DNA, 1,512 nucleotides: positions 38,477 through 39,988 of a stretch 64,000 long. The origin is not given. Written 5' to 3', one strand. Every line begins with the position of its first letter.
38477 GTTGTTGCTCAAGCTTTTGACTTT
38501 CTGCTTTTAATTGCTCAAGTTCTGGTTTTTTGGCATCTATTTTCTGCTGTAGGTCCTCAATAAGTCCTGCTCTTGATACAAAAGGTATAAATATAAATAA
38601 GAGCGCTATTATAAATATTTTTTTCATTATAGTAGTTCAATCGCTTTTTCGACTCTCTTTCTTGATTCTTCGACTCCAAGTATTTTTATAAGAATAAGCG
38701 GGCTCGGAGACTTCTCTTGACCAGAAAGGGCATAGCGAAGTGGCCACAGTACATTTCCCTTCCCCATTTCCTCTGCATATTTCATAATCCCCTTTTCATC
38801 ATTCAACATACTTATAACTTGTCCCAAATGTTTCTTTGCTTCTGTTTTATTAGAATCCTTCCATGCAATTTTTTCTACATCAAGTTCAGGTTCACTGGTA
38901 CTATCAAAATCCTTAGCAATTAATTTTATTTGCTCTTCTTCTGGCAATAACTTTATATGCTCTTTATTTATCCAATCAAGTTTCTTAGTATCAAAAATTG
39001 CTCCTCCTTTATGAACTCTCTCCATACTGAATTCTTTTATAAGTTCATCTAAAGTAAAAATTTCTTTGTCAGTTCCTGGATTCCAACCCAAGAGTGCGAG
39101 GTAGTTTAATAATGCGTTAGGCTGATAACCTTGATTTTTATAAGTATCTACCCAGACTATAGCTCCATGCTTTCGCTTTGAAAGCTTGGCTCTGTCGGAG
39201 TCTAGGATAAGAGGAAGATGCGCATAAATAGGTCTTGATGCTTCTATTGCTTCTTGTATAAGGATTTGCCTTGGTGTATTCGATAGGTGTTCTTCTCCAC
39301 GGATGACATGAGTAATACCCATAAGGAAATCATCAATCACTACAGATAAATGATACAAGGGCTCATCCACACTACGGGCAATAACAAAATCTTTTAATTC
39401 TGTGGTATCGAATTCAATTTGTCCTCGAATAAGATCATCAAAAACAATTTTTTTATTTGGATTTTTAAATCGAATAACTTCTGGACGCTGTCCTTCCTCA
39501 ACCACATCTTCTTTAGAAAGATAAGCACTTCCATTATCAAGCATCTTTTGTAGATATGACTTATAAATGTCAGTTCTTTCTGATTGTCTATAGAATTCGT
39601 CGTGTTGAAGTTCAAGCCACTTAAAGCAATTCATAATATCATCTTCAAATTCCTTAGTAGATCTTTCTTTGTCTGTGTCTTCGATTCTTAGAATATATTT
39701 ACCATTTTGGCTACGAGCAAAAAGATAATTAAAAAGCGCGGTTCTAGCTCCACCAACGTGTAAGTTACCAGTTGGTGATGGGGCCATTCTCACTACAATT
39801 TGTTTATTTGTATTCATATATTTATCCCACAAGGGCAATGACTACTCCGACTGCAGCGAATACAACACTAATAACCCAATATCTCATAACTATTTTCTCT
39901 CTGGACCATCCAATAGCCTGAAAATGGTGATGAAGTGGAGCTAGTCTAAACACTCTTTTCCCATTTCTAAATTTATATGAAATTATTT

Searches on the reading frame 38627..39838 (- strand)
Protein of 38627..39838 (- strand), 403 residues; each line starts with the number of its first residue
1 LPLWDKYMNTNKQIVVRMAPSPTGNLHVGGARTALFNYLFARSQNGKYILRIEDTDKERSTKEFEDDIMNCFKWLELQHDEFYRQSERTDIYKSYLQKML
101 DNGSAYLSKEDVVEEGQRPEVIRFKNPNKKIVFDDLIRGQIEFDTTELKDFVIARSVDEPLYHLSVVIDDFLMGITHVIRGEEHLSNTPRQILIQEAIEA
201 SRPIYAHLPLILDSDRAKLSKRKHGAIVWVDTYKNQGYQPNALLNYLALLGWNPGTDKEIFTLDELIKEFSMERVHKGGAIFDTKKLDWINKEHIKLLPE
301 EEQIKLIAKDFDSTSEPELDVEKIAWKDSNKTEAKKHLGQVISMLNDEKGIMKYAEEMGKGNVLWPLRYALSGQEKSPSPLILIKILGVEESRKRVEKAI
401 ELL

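Call 16: search_protein_families(library=pfam, proteins=[window:38627-39838:-], max_evalue=0.01)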
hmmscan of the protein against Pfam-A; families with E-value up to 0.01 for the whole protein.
window:38627-39838:- (403 aa): 2 families
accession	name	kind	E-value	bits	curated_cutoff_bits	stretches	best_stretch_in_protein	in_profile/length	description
PF00749.27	tRNA-synt_1c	-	5.3e-92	308.5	23.4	2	115-289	139-314/314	tRNA synthetases class I (E and Q), catalytic domain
PF19269.4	Anticodon_2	-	7.1e-11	43.1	23.6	1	317-400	45-141/141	Anticodon binding domain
